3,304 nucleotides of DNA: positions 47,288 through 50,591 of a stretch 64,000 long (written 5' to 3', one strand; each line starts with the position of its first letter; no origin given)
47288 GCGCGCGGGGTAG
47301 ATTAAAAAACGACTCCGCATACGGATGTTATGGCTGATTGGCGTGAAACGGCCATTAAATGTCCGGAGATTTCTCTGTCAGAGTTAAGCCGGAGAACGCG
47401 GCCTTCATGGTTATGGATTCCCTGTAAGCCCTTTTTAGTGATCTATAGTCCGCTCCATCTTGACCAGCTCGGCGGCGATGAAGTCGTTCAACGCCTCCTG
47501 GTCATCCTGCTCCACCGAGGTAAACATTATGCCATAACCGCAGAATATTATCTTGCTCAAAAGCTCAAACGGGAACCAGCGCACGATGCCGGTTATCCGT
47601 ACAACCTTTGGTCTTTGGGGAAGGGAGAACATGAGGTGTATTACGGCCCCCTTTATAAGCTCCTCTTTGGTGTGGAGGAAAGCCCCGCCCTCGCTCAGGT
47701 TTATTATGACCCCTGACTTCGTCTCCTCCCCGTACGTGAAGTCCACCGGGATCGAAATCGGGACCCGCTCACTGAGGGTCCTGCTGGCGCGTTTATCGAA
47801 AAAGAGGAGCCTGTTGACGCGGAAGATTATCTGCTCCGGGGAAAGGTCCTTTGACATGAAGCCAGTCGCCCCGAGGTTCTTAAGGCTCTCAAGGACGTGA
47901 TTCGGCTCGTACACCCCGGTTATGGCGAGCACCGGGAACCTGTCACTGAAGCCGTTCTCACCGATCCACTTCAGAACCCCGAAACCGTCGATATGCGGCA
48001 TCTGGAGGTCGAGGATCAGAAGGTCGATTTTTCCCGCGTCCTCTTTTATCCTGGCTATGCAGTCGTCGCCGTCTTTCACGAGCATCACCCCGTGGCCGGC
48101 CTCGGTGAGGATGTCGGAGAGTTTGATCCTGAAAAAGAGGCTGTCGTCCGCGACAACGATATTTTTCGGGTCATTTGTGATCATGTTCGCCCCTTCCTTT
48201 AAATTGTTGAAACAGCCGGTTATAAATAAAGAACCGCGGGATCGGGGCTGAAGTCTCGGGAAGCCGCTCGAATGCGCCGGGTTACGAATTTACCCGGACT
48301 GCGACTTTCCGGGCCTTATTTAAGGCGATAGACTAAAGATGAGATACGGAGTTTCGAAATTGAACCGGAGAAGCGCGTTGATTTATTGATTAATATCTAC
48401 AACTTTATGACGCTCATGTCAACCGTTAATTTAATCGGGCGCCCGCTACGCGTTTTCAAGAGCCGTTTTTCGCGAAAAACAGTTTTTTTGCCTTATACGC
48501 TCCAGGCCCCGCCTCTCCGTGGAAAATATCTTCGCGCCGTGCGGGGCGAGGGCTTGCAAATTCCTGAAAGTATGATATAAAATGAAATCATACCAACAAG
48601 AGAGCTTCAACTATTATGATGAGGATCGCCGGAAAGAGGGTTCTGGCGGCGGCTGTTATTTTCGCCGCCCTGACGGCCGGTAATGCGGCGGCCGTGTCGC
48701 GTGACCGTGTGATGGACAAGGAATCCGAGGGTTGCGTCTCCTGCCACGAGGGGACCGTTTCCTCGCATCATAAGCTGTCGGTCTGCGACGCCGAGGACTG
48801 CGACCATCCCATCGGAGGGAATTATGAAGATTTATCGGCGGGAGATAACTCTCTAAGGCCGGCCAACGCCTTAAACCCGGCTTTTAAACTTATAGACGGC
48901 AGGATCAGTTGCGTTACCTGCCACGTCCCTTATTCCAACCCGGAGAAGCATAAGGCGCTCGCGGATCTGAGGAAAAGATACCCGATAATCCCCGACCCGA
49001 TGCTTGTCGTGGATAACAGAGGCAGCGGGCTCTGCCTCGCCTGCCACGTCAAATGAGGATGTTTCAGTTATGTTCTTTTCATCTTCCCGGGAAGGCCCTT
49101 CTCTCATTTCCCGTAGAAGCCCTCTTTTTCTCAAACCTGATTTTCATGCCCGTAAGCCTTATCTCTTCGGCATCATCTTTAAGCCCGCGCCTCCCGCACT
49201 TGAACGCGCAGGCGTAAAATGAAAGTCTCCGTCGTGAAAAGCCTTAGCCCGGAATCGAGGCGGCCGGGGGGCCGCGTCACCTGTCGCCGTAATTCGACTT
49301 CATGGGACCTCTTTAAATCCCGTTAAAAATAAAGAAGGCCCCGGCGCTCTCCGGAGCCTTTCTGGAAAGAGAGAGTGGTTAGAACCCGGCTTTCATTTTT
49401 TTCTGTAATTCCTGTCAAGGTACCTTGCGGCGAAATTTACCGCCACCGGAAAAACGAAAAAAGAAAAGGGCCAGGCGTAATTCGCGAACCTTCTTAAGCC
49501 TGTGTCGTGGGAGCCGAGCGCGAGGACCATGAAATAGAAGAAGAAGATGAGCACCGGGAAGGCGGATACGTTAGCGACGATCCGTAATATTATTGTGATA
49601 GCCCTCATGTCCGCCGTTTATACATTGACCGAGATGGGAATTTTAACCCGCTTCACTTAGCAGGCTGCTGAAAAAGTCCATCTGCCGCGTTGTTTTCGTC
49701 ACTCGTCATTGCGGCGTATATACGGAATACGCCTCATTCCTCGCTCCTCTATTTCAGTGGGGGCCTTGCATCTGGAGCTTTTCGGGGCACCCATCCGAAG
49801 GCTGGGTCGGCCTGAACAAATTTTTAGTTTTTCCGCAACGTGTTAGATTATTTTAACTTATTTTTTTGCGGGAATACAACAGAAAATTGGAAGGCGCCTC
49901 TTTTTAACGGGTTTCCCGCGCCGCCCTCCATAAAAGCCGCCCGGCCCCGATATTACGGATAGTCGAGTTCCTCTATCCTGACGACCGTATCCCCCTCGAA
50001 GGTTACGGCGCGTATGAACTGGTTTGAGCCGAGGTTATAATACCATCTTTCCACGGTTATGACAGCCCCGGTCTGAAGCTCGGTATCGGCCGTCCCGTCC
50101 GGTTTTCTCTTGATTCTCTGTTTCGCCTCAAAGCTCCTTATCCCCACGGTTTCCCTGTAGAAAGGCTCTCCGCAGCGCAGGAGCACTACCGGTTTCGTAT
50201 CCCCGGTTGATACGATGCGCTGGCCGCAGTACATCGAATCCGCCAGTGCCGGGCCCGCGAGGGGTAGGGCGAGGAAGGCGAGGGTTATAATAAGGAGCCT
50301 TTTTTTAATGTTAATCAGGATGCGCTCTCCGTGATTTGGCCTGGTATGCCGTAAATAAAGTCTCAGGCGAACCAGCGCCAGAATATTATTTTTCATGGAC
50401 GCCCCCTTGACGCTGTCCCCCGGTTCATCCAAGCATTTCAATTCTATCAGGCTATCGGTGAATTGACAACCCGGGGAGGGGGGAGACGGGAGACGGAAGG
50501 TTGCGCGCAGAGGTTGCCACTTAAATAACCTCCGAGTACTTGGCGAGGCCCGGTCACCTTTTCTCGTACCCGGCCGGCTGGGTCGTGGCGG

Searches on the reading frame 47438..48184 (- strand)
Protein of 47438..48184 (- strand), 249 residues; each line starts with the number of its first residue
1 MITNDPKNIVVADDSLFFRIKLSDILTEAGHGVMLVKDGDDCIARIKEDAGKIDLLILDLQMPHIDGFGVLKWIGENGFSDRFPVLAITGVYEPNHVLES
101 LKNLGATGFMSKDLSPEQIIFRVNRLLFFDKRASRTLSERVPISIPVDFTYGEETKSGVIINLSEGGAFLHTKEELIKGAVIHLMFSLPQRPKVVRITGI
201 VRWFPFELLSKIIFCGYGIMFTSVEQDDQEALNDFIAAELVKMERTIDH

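Call 28: search_protein_families(library=pfam, proteins=[window:47438-48184:-], max_evalue=0.0001)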
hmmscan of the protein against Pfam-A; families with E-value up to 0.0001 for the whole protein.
window:47438-48184:- (249 aa): 2 families
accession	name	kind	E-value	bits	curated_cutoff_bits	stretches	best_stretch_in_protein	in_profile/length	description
PF00072.30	Response_reg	-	3.2e-18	66.3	30.2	1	9-123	1-110/111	Response regulator receiver domain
PF07238.19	PilZ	-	3.5e-12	47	22.5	1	137-237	4-101/102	PilZ domain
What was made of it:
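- Checked: The REC-PilZ protein at 47435-48184 is confirmed (call 28).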

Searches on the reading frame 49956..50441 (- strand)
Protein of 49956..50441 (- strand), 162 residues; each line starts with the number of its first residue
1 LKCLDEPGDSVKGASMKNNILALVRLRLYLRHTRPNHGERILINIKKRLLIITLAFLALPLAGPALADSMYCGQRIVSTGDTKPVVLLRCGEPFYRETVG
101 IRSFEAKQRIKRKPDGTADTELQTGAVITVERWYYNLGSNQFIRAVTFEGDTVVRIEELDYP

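Call 28: search_protein_families(library=pfam, proteins=[window:49956-50441:-], max_evalue=0.0001)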
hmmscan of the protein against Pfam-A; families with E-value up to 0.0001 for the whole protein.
window:49956-50441:- (162 aa): 1 family
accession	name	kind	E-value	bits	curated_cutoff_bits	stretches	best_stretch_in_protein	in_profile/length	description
PF11006.13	DUF2845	-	3.7e-21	75.6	21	1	68-158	2-89/90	Protein of unknown function (DUF2845)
